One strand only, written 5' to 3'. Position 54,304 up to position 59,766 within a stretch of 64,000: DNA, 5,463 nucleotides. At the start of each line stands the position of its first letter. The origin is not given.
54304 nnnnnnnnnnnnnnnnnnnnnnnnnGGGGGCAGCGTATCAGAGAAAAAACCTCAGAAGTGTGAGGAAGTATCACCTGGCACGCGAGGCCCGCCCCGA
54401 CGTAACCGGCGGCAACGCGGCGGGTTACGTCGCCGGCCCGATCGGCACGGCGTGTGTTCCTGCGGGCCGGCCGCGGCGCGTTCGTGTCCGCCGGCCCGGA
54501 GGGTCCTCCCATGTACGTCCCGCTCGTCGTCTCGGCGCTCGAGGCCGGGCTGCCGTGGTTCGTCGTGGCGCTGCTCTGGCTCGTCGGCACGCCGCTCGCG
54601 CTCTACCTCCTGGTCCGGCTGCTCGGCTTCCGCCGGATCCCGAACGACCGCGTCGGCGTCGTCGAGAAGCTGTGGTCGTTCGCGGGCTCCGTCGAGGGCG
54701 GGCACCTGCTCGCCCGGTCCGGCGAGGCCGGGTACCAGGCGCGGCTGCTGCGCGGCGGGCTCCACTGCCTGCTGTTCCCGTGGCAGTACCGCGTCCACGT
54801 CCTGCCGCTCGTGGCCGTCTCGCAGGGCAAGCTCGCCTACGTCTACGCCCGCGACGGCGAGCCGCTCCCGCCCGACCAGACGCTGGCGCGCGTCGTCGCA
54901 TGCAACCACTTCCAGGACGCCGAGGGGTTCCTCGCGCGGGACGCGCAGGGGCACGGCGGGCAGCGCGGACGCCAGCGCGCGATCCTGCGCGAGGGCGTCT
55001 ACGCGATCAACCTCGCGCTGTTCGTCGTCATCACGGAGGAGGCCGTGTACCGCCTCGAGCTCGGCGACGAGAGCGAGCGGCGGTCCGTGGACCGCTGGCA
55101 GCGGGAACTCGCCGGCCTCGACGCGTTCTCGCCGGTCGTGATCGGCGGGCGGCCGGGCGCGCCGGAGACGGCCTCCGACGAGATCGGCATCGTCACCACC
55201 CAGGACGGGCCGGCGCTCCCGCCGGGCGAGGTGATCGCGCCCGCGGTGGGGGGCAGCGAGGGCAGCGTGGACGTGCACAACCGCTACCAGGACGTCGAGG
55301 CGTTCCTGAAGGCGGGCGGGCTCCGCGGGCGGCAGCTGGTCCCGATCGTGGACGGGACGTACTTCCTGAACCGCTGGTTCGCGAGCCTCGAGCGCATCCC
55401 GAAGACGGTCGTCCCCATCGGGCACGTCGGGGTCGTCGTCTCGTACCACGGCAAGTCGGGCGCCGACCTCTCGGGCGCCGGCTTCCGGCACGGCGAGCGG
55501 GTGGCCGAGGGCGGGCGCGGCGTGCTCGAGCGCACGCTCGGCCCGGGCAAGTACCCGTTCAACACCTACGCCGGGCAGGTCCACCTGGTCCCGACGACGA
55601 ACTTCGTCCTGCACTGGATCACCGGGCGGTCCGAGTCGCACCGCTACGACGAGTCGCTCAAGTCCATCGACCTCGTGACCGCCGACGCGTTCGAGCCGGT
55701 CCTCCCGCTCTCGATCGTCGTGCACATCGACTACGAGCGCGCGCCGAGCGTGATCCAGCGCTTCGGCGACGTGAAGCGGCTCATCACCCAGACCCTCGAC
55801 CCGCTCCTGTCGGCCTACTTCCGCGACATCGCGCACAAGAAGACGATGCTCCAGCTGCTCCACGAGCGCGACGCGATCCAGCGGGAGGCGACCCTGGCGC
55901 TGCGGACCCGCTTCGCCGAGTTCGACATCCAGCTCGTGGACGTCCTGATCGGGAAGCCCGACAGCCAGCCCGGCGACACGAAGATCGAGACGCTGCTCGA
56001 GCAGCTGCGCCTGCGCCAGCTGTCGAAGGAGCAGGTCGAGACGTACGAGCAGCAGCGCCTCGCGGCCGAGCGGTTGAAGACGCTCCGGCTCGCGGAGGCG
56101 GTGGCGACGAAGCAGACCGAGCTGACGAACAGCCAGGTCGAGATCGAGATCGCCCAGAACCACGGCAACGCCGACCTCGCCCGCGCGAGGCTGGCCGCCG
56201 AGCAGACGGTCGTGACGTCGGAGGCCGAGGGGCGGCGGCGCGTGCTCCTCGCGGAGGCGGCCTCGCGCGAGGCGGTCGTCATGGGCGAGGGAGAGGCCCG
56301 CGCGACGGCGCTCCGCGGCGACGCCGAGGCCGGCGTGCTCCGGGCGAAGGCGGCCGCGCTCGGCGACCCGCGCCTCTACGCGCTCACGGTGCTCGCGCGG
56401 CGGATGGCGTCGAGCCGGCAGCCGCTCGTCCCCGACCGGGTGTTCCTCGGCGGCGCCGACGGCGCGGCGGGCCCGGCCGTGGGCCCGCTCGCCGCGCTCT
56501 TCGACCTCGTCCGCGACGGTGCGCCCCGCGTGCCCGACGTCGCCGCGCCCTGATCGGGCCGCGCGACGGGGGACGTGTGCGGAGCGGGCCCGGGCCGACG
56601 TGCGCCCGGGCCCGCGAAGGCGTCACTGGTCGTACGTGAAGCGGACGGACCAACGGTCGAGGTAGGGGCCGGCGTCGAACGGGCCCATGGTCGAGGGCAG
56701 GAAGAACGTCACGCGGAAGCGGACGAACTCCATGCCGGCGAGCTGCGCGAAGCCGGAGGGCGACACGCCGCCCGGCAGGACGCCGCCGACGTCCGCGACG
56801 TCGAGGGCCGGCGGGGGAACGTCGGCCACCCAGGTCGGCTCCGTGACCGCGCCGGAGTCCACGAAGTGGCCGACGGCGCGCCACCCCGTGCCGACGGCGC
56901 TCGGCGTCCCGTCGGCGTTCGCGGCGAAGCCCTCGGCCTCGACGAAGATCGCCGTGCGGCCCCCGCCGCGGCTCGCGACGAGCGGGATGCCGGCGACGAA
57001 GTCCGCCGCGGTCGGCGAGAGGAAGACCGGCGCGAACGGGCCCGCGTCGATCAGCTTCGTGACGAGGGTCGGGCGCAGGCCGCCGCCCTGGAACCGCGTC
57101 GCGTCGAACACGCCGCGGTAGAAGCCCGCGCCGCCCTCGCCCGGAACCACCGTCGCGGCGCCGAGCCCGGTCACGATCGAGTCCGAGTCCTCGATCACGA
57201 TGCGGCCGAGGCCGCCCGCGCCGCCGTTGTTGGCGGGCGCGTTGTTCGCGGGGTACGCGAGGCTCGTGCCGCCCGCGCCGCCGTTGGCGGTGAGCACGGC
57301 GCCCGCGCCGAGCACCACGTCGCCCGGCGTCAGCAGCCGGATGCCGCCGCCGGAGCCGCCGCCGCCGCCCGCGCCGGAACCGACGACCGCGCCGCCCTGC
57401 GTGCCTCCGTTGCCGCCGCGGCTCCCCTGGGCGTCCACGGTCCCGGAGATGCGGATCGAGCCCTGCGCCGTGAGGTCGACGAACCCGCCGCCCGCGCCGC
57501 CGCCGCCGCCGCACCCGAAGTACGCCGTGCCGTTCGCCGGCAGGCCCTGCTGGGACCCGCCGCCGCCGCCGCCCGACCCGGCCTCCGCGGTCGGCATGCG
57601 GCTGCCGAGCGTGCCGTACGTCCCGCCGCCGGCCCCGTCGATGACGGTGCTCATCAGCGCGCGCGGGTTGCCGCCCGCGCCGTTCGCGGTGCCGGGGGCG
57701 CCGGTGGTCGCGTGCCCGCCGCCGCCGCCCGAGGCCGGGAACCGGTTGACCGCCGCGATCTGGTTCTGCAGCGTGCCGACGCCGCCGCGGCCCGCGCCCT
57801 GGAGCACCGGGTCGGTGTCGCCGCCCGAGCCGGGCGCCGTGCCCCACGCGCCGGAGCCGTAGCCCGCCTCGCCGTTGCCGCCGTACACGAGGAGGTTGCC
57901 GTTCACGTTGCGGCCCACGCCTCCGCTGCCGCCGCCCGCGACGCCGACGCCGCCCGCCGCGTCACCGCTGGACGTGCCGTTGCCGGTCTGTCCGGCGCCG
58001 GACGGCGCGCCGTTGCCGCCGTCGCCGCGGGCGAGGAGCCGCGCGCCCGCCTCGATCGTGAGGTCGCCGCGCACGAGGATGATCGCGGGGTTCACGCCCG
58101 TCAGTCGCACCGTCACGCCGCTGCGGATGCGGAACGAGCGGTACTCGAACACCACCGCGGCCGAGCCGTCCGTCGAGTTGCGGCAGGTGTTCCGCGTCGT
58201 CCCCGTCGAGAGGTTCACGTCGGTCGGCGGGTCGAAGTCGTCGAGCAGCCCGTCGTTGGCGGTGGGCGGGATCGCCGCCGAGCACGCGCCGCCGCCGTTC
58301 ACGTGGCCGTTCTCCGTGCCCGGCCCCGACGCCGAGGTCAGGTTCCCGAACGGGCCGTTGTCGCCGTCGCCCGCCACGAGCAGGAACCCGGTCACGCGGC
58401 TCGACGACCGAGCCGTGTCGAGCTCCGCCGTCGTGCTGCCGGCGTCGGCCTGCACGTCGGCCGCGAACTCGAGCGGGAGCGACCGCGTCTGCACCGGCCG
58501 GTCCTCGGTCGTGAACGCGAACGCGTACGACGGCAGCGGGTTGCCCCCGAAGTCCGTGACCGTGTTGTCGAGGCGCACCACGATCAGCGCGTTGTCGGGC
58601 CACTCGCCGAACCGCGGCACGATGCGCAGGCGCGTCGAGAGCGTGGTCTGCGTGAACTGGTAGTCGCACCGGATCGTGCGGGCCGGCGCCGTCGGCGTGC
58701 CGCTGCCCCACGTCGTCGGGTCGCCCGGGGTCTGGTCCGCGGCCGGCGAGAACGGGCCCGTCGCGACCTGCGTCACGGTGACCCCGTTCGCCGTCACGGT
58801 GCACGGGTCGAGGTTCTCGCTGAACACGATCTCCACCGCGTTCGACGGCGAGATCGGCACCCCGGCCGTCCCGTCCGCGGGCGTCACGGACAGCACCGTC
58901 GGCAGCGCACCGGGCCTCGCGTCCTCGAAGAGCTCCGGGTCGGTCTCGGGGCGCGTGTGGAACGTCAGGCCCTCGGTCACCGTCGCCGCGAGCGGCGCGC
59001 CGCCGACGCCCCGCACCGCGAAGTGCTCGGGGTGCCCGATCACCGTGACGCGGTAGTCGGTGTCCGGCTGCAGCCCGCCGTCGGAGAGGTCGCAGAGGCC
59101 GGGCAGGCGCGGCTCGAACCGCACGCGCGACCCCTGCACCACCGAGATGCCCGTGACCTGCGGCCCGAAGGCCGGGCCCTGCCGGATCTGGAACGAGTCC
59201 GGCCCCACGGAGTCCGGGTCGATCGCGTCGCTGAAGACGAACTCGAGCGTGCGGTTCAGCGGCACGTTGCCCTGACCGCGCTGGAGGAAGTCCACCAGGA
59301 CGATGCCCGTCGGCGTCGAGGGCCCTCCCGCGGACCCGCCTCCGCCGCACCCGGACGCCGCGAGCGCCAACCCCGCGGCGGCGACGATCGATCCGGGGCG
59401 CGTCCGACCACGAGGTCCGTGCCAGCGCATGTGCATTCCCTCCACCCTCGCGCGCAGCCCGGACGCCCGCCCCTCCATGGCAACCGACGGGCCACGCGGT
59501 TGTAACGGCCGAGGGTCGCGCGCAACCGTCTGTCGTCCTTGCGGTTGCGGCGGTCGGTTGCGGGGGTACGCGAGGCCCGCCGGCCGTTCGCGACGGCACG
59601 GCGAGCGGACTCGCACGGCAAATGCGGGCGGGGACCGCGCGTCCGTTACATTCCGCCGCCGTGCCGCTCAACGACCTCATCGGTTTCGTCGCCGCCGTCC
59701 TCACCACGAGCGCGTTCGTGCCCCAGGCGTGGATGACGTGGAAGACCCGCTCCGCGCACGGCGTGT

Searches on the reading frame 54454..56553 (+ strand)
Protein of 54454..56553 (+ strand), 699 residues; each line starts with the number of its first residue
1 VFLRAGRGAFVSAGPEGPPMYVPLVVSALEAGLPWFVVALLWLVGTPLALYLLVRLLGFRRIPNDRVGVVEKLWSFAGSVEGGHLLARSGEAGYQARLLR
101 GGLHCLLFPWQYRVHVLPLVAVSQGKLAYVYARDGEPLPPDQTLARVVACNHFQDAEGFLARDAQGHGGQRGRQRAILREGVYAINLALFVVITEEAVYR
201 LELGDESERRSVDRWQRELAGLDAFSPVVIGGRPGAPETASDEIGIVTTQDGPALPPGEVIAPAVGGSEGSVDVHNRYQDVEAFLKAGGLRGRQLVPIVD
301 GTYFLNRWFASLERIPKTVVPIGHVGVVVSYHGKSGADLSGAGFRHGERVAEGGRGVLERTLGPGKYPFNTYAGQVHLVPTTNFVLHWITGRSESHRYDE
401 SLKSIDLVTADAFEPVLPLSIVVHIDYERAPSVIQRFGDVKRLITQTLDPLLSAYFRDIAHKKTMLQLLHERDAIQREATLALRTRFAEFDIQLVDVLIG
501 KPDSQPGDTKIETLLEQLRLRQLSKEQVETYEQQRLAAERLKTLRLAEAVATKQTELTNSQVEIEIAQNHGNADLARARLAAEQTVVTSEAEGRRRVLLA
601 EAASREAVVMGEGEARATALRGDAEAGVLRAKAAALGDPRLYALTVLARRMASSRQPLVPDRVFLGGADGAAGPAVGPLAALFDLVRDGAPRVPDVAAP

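Call 60: search_protein_families(library=pfam, proteins=[window:54454-56553:+], max_evalue=0.001)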
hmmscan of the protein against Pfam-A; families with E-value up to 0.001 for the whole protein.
window:54454-56553:+ (699 aa): 1 family
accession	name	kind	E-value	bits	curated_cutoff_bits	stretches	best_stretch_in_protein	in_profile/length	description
PF01145.31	Band_7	-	2.5e-14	54.1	23.6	1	319-530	2-171/176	SPFH domain / Band 7 family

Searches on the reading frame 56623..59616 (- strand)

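Call 61: search_protein_families(library=pfam, proteins=[window:56623-59616:-], max_evalue=0.01)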
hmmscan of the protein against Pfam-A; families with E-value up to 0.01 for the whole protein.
window:56623-59616:- (997 aa): 1 family
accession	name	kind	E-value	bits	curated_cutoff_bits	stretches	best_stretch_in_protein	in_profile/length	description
PF13205.12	Big_5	-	1e-15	58.8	23.6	2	239-370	5-105/105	Bacterial Ig-like domain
